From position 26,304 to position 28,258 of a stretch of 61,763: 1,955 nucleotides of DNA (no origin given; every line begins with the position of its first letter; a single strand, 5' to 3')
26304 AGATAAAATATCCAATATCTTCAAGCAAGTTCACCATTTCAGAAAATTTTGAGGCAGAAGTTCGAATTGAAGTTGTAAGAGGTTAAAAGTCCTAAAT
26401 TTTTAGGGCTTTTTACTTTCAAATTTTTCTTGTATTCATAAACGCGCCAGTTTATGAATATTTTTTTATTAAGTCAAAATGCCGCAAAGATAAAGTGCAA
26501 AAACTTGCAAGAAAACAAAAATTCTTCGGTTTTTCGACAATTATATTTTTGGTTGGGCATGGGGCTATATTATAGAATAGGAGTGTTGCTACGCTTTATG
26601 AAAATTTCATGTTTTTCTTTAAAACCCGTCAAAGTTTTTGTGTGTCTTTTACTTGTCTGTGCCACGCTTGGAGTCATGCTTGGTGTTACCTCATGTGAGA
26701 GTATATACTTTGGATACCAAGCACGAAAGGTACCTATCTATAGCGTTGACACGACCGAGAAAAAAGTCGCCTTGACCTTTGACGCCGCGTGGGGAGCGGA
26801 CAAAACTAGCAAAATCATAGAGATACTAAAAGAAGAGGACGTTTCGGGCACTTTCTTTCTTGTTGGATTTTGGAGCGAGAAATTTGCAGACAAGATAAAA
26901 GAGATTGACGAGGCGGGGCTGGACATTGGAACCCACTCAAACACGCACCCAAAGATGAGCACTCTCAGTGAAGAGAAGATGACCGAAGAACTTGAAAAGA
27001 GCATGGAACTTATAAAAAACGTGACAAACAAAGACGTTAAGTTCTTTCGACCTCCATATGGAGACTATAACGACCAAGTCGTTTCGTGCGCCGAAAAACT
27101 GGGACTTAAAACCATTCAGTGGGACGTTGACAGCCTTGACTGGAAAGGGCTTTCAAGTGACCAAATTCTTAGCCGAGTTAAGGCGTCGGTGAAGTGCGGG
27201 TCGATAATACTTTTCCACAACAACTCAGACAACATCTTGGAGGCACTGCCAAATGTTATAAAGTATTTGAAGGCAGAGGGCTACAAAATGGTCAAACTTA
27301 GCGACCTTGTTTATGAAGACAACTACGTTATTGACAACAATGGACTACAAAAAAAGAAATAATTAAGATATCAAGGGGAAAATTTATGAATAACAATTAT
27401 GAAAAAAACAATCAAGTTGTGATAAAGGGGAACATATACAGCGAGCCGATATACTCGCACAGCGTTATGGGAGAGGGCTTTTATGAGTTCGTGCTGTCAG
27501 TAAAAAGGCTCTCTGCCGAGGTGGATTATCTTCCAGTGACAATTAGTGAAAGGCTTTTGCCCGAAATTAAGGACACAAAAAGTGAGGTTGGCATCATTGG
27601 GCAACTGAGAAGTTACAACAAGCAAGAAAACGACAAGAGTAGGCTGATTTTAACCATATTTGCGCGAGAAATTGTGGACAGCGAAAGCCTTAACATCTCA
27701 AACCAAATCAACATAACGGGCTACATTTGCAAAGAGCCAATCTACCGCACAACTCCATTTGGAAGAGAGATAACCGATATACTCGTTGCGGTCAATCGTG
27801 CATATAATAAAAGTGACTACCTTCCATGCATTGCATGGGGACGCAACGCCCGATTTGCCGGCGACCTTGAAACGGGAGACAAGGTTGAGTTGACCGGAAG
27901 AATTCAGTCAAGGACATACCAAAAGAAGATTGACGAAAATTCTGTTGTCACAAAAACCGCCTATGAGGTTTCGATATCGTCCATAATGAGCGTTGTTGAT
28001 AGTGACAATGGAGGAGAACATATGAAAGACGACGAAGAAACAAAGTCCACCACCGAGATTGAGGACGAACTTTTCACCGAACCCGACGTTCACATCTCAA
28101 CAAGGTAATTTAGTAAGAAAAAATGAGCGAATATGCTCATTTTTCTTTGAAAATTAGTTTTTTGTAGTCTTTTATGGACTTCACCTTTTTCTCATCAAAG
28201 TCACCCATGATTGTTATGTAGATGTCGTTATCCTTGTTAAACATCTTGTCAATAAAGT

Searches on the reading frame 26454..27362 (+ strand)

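Call 7: search_protein_families(library=pfam, proteins=[window:26454-27362:+], max_evalue=0.01)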
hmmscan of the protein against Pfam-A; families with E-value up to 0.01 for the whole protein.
window:26454-27362:+ (302 aa): 4 families
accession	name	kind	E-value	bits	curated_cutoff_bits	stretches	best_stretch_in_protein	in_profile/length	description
PF01522.26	Polysacc_deac_1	-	1.6e-35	122.2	23.1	1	99-220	3-123/124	Polysaccharide deacetylase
PF22537.1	WbmS-like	-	0.0002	21.8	27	1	107-189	1-80/186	Polysaccharide deacetylase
PF03065.20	Glyco_hydro_57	-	0.00056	19.7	21.2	1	131-224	76-172/291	Glycosyl hydrolase family 57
PF04748.18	Polysacc_deac_2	-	0.0019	17.8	27.5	1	174-286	100-212/212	Divergent polysaccharide deacetylase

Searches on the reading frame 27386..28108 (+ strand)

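Call 7: search_protein_families(library=pfam, proteins=[window:27386-28108:+], max_evalue=0.01)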
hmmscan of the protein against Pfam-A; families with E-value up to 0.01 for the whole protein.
window:27386-28108:+ (240 aa): 2 families
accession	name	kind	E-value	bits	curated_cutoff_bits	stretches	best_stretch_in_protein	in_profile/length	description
PF00436.31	SSB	-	3.5e-20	72.4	26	2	106-197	2-98/104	Single-strand binding protein family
PF01336.31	tRNA_anti-codon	-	0.0045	17.3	27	0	145-200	28-72/75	OB-fold nucleic acid binding domain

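Call 10: search_protein_families(library=phrogs, proteins=[window:27386-28108:+], max_evalue=0.01)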
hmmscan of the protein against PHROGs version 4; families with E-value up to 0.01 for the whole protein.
window:27386-28108:+ (240 aa): 2 families
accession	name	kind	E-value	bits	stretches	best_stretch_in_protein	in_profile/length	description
phrog_26861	-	unknown function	5.9e-38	131.4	1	7-208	26-240/242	-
phrog_44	-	DNA, RNA and nucleotide metabolism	4.8e-14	53.8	1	85-185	67-176/271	single strand DNA binding protein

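Call 37: search_protein_families(library=ncbifam, proteins=[window:27386-28108:+], max_evalue=0.01)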
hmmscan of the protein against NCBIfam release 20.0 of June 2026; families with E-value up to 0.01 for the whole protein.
window:27386-28108:+ (240 aa): 10 families
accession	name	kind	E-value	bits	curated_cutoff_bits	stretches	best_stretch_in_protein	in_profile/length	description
NF004476.0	PRK05813.1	equivalog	5.5e-89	297.4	171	1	1-211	1-212/219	single-stranded DNA-binding protein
TIGR00621.2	ssb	subfamily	5.1e-09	36.7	53.95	1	106-219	5-126/165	single-stranded DNA-binding protein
NF005241.0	PRK06751.1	equivalog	1e-07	32.2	313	1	106-211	3-111/173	single-stranded DNA-binding protein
NF005242.0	PRK06752.1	equivalog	1.1e-07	32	189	1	106-189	3-93/112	single-stranded DNA-binding protein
NF005580.0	PRK07275.1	subfamily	6.2e-06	26.5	254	1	106-218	3-123/162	single-stranded DNA-binding protein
NF005579.0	PRK07274.1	equivalog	1.7e-05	24.5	169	1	106-188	3-92/131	single-stranded DNA-binding protein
NF005851.0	PRK07772.1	subfamily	2.1e-05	24.8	194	1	107-200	6-106/191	single-stranded DNA-binding protein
NF005674.0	PRK07459.1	equivalog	0.0018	18.2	161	1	106-186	4-87/121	single-stranded DNA-binding protein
TIGR04418.1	PriB_gamma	exception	0.0058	16.7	72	0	106-180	1-82/96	primosomal replication protein N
NF004948.0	PRK06293.1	equivalog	0.0069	16.3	156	0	109-215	5-111/161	single-stranded DNA-binding protein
